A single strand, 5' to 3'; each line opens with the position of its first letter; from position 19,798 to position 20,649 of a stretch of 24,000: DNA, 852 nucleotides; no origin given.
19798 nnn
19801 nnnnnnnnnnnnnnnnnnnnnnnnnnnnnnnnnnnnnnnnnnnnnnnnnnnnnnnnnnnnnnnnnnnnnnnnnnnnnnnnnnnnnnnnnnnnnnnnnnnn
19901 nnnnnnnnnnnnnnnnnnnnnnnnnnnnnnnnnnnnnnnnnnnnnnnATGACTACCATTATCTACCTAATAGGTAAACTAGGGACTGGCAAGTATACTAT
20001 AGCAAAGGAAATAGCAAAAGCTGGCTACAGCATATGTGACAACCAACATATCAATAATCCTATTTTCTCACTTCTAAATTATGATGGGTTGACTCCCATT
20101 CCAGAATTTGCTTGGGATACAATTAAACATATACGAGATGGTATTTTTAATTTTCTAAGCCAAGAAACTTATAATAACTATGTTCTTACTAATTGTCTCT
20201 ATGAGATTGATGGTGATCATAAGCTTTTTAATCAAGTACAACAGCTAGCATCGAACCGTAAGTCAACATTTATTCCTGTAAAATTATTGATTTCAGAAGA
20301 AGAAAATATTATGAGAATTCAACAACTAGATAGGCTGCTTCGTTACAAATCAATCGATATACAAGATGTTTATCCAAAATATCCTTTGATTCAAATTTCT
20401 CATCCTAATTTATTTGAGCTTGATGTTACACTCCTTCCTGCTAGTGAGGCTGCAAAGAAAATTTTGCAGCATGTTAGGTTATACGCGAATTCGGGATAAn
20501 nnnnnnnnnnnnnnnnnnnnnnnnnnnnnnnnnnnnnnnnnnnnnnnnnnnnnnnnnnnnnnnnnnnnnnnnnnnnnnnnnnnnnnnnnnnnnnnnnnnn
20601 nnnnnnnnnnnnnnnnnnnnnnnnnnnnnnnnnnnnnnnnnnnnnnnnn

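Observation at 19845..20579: Cassette-like 641-bp insertion at the 3' end of valS, bracketed by a 47-nt direct repeat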

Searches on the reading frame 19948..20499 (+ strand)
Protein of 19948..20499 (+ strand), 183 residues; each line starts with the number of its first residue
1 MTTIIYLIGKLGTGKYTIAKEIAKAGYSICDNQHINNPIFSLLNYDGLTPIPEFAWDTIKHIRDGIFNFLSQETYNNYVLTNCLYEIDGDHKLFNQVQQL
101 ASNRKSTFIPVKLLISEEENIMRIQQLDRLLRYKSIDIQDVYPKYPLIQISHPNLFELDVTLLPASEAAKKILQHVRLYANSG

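Call 4: search_protein_families(library=pfam, proteins=[window:19948-20499:+], max_evalue=0.01)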
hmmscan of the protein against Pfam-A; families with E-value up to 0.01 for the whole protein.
window:19948-20499:+ (183 aa): 1 family
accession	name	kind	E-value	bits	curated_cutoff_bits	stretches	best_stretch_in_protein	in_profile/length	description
PF02367.23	TsaE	-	0.0023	18.3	26.6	1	3-44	22-60/128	Threonylcarbamoyl adenosine biosynthesis protein TsaE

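Call 9: find_homologous_proteins(query=window:19948-20499:+, max_evalue=0.001)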
Query window:19948-20499:+ (183 aa): 299 proteins with E <= 0.001 among 362 candidates; the best 120 are listed.
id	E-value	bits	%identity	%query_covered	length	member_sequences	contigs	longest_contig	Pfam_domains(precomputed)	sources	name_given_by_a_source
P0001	5.1e-113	393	97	98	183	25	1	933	-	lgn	-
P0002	9.3e-96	337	85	98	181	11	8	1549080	-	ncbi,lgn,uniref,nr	ncbi:MAG TPA: hypothetical protein LFW13_00010 [Rickettsia endosymbiont of Sericostoma sp.]|uniref:h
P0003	2.5e-95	335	85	96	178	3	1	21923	-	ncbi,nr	ncbi:MAG: hypothetical protein LN569_04340 [Rickettsia endosymbiont of Labidopullus appendiculatus]|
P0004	1.2e-91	323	82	99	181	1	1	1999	-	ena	-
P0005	1.3e-89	316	87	90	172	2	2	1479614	-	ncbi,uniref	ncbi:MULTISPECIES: hypothetical protein [unclassified Candidatus Tisiphia]|uniref:hypothetical prote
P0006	3.5e-74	266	73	97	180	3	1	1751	-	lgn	-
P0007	2.9e-72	260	67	99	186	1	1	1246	-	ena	-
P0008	1.8e-71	257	66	97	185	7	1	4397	-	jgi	jgi:hypothetical protein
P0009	2.9e-71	257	66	97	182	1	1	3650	-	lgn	-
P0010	1.6e-70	254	66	96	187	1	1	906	-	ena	-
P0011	4.4e-70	253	64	98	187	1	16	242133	PF13238.13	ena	-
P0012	4.8e-70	253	70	97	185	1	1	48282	-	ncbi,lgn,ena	-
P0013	1.3e-68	248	68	97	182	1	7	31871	-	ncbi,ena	-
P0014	1.4e-68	248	65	97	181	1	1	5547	-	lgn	-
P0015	2.9e-68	247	66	96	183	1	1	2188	-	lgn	-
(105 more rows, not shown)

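Call 10: find_encoding_contigs(protein=window:19948-20499:+, flank=10000, max_places=10)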
Protein window:19948-20499:+ (183 aa): 5 contigs read that carry it; 4 places shown.
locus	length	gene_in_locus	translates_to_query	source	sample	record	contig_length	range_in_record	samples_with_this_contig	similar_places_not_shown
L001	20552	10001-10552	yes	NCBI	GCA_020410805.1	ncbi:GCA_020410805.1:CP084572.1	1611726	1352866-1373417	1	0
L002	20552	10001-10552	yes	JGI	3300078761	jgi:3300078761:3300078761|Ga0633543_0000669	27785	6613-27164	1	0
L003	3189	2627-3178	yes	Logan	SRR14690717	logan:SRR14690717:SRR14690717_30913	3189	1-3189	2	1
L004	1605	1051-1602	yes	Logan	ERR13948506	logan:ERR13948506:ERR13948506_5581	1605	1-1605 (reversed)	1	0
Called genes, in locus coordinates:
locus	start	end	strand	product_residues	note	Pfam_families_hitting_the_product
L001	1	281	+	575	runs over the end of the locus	PF00999:Na_H_Exchanger, PF02254:TrkA_N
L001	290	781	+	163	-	PF06347:SH3_4, PF08239:SH3_3 (weak)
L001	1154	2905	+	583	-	PF00664:ABC_membrane, PF02463:SMC_N (weak), PF00005:ABC_tran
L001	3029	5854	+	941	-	PF16078:2-oxogl_dehyd_N, PF00676:E1_dh, PF02779:Transket_pyr, PF16870:OxoGdeHyase_C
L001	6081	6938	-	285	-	PF01040:UbiA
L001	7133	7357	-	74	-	-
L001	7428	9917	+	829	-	PF00133:tRNA-synt_1, PF01406:tRNA-synt_1e (faint), PF09334:tRNA-synt_1g, PF13603:tRNA-synt_1_2, PF09334:tRNA-synt_1g (weak), PF08264:Anticodon_1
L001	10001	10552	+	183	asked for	-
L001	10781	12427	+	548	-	PF01734:Patatin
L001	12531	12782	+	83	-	PF01722:BolA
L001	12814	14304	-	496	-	PF00512:HisKA, PF02518:HATPase_c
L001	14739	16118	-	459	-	PF22694:CtpB_N-like (weak), PF00595:PDZ, PF13180:PDZ_2 (weak), PF17820:PDZ_6 (weak), PF03572:Peptidase_S41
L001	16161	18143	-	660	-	PF02518:HATPase_c, PF00204:DNA_gyraseB, PF01751:Toprim, PF00986:DNA_gyraseB_C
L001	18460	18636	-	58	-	PF04588:HIG_1_N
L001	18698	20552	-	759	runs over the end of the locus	PF00390:malic, PF03949:Malic_M, PF01515:PTA_PTB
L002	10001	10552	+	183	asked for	-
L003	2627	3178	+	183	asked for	-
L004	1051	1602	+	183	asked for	-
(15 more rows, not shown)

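Call 12: find_encoding_contigs(protein=P0002, flank=6000, max_places=8)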
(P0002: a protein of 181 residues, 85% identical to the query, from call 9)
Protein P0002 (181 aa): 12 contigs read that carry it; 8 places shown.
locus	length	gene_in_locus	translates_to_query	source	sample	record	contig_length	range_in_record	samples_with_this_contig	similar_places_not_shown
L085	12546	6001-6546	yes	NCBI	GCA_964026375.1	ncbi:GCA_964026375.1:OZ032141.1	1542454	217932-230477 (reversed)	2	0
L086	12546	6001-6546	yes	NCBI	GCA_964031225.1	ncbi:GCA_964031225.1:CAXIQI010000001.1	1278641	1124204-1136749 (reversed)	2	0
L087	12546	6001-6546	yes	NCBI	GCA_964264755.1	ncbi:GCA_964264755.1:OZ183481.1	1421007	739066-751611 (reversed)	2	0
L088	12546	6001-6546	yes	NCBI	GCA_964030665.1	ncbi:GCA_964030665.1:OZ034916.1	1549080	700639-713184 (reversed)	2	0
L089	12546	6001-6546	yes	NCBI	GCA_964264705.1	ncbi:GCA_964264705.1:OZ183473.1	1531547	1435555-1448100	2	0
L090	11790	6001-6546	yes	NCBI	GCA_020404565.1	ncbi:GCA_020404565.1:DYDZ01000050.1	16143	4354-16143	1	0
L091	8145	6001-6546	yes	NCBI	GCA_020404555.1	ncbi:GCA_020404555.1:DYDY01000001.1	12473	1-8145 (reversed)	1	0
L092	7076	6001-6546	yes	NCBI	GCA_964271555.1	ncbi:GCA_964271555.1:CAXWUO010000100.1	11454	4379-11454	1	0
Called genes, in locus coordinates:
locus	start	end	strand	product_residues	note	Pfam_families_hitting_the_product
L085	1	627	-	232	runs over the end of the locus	PF05857:TraX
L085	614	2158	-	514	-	PF03023:MurJ, PF01554:MatE (weak)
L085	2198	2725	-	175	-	PF00719:Pyrophosphatase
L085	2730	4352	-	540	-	PF13489:Methyltransf_23, PF02353:CMAS (weak), PF08241:Methyltransf_11, PF08242:Methyltransf_12, PF13649:Methyltransf_25, PF13847:Methyltransf_31, PF10119:MethyTransf_Reg, PF21782:WHD_PKMT, +1 more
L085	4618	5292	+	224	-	PF00034:Cytochrom_C (weak)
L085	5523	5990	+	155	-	-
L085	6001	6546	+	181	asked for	-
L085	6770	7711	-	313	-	PF13641:Glyco_tranf_2_3, PF00535:Glycos_transf_2 (weak), PF13632:Glyco_trans_2_3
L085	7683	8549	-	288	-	-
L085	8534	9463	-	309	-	-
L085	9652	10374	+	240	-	PF01738:DLH (weak), PF02129:Peptidase_S15, PF00561:Abhydrolase_1, PF12146:Hydrolase_4, PF00326:Peptidase_S9 (faint)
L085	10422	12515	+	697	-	PF18640:LepB_N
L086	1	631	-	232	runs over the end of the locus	PF05857:TraX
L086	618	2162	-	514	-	PF03023:MurJ, PF01554:MatE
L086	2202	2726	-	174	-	PF00719:Pyrophosphatase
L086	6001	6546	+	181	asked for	-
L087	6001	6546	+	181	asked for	-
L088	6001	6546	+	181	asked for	-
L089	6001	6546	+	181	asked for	-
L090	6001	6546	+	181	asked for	-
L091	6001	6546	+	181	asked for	-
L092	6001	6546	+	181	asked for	-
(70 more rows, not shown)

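Call 13: find_encoding_contigs(protein=P0005, flank=6000, max_places=6)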
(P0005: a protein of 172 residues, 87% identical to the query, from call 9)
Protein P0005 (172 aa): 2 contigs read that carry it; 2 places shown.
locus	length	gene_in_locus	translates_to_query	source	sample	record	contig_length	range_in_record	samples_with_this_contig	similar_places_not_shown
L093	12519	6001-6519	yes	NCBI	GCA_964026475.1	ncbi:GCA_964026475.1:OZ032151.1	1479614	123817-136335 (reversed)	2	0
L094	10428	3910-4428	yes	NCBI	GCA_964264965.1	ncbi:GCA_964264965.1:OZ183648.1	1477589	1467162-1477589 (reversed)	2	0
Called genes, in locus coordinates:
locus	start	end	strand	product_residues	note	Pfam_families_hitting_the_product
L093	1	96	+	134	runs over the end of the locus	PF08780:NTase_sub_bind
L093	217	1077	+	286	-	PF01612:DNA_pol_A_exo1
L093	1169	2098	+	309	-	PF03547:Mem_trans (weak)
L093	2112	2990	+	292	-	PF00561:Abhydrolase_1, PF12146:Hydrolase_4, PF12697:Abhydrolase_6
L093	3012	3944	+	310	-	PF00890:FAD_binding_2 (faint), PF01134:GIDA (faint), PF01266:DAO (faint), PF07992:Pyr_redox_2, PF12831:FAD_oxidored (faint), PF13738:Pyr_redox_3, PF00070:Pyr_redox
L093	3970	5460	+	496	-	PF00772:DnaB, PF03796:DnaB_C, PF13481:AAA_25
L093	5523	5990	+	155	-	-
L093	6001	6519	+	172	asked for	-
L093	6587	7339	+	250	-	PF13340:DUF4096, PF01609:DDE_Tnp_1, PF13359:DDE_Tnp_4 (weak), PF13612:DDE_Tnp_1_3, PF13586:DDE_Tnp_1_2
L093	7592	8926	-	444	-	PF18073:Zn_ribbon_LapB, PF13481:AAA_25, PF03796:DnaB_C (faint), PF06745:ATPase, PF13541:ChlI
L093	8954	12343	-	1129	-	PF17757:UvrB_inter, PF02559:CarD_TRCF_RID, PF00270:DEAD, PF00271:Helicase_C, PF03461:TRCF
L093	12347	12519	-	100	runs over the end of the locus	PF03937:Sdh5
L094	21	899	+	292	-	PF00561:Abhydrolase_1, PF12146:Hydrolase_4, PF12697:Abhydrolase_6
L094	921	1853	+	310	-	PF00890:FAD_binding_2 (faint), PF01134:GIDA (faint), PF01266:DAO (faint), PF07992:Pyr_redox_2, PF12831:FAD_oxidored (faint), PF13738:Pyr_redox_3, PF00070:Pyr_redox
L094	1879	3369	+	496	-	PF00772:DnaB, PF03796:DnaB_C, PF13481:AAA_25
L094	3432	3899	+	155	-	-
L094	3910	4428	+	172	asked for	-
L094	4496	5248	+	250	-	PF13340:DUF4096, PF01609:DDE_Tnp_1, PF13359:DDE_Tnp_4 (weak), PF13612:DDE_Tnp_1_3, PF13586:DDE_Tnp_1_2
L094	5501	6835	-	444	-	PF18073:Zn_ribbon_LapB, PF13481:AAA_25, PF03796:DnaB_C (faint), PF06745:ATPase, PF13541:ChlI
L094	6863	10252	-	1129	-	PF17757:UvrB_inter, PF02559:CarD_TRCF_RID, PF00270:DEAD, PF00271:Helicase_C, PF03461:TRCF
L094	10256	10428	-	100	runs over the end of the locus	PF03937:Sdh5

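Call 38: find_encoding_contigs(protein=P0003, flank=5000, max_places=3)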
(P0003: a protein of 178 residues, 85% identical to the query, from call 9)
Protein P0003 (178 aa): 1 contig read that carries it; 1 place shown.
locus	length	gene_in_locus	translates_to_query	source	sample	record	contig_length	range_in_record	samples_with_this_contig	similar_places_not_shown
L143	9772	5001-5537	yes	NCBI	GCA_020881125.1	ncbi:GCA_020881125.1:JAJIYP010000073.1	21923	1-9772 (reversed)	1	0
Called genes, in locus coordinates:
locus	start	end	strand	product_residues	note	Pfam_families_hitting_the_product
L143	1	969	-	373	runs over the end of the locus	PF00196:GerE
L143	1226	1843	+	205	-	PF04607:RelA_SpoT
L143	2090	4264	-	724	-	PF12574:120_Rick_ant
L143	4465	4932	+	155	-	-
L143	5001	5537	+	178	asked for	-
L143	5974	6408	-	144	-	-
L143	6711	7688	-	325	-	PF02016:Peptidase_S66, PF17676:Peptidase_S66C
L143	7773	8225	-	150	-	PF02590:SPOUT_MTase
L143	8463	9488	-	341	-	PF01118:Semialdhyde_dh, PF02774:Semialdhyde_dhC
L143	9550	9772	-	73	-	PF01230:HIT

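Call 39: find_encoding_contigs(protein=P0004, flank=5000, max_places=3)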
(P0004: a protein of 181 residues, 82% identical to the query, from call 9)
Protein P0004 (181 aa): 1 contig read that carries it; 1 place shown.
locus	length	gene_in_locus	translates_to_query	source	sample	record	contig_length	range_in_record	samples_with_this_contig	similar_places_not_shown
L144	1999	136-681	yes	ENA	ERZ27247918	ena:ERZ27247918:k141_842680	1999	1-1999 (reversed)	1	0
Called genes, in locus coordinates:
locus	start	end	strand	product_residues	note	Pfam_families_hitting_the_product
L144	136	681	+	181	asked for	-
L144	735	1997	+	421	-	?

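Call 40: find_encoding_contigs(protein=P0001, flank=5000, max_places=3)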
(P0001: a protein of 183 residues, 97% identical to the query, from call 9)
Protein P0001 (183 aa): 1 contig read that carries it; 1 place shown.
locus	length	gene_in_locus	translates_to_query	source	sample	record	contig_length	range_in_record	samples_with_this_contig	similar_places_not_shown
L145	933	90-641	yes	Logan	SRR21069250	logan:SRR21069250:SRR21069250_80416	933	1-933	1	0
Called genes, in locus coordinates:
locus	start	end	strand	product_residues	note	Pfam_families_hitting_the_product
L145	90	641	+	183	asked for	-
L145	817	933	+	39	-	?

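Call 42: search_protein_families(library=pfam, proteins=[L085:5523-5990:+, L143:4465-4932:+, L144:735-1997:+, L085:6001-6546:+], max_evalue=0.1)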
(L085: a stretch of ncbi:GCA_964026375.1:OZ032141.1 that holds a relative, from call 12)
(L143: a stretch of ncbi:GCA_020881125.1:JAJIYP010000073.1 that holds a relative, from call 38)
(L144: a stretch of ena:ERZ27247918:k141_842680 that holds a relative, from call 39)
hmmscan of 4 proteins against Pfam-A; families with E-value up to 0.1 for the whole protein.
L085:5523-5990:+ (155 aa): 1 family
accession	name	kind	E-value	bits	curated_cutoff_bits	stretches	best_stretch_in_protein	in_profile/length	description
PF01957.25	NfeD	-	0.01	16.4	29.1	1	90-147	3-54/57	NfeD-like C-terminal, partner-binding domain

L143:4465-4932:+ (155 aa): 2 families
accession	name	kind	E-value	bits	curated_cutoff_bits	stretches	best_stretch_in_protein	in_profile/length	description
PF01957.25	NfeD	-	0.0061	17.2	29.1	1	90-147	3-54/57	NfeD-like C-terminal, partner-binding domain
PF02920.21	Integrase_DNA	-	0.068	13.6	27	0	85-104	26-45/70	DNA binding domain of tn916 integrase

L144:735-1997:+ (421 aa): 3 families
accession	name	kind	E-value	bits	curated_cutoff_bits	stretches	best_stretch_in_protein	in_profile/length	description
PF02601.20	Exonuc_VII_L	-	1.2e-83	281.7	35.9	1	135-421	6-293/315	Exonuclease VII, large subunit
PF13742.12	tRNA_anti_2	-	4.7e-24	84.9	27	1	15-107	1-94/95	OB-fold nucleic acid binding domain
PF01336.31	tRNA_anti-codon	-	8.2e-08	32.5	27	1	36-109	2-74/75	OB-fold nucleic acid binding domain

L085:6001-6546:+ (181 aa): 6 families
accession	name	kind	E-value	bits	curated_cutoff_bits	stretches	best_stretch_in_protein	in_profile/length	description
PF13238.12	AAA_18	-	0.0011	19.8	29.4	1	6-126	1-109/128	AAA domain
PF00004.35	AAA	-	0.016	16.1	21.2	1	6-26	1-21/131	ATPase family associated with various cellular activities (AAA)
PF07728.20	AAA_5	-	0.058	13.8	22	1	7-26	3-22/139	AAA domain (dynein-related subfamily)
PF02367.23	TsaE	-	0.068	13.6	26.6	0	5-46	23-61/128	Threonylcarbamoyl adenosine biosynthesis protein TsaE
PF18751.7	Ploopntkinase3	-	0.09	12.7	27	0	3-24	3-24/187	P-loop Nucleotide Kinase3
PF20720.3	nSTAND3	-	0.091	12.9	27.2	0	6-25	20-39/155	Novel STAND NTPase 3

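Call 43: search_protein_families(library=ncbifam, proteins=[window:19948-20499:+, L085:5523-5990:+, L085:6001-6546:+], max_evalue=0.1)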
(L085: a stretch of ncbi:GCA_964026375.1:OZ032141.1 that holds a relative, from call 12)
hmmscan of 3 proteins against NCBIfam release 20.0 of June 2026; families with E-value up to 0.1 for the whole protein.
window:19948-20499:+ (183 aa): 4 families
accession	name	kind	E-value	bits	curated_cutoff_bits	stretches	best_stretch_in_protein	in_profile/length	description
TIGR00150.1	T6A_YjeE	equivalog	0.0031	17.4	60.1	1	2-61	22-78/135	tRNA (adenosine(37)-N6)-threonylcarbamoyltransferase complex ATPase subunit type 1 TsaE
NF007931.0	PRK10646.1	equivalog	0.034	14.1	246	1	2-60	28-83/153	tRNA (adenosine(37)-N6)-threonylcarbamoyltransferase complex ATPase subunit type 1 TsaE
NF002988.0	PRK03731.1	equivalog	0.046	13.5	161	1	1-32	1-33/174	shikimate kinase AroL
TIGR00152.1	TIGR00152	equivalog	0.069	13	65.55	0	4-32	1-30/188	dephospho-CoA kinase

L085:5523-5990:+ (155 aa): 0 families

L085:6001-6546:+ (181 aa): 3 families
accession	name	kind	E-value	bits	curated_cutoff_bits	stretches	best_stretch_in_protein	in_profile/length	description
NF040667.1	hom_kin_desulfo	exception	0.024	14.5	197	1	6-37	3-35/163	homoserine kinase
TIGR02173.1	cyt_kin_arch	equivalog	0.026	14.5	102.1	1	4-26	1-23/169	(d)CMP kinase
TIGR00152.1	TIGR00152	equivalog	0.089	12.6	65.55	0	5-33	1-30/188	dephospho-CoA kinase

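Call 44: search_protein_families(library=padloc, proteins=[window:19948-20499:+, L085:5523-5990:+, L085:6001-6546:+], max_evalue=0.1)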
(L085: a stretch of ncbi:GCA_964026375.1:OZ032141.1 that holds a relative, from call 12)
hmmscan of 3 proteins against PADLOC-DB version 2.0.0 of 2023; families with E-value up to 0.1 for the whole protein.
window:19948-20499:+ (183 aa): 0 families

L085:5523-5990:+ (155 aa): 0 families

L085:6001-6546:+ (181 aa): 1 family
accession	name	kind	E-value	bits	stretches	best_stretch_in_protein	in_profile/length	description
PDLC00915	TRIP13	-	0.0043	14.5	1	5-26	65-86/302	TRIP13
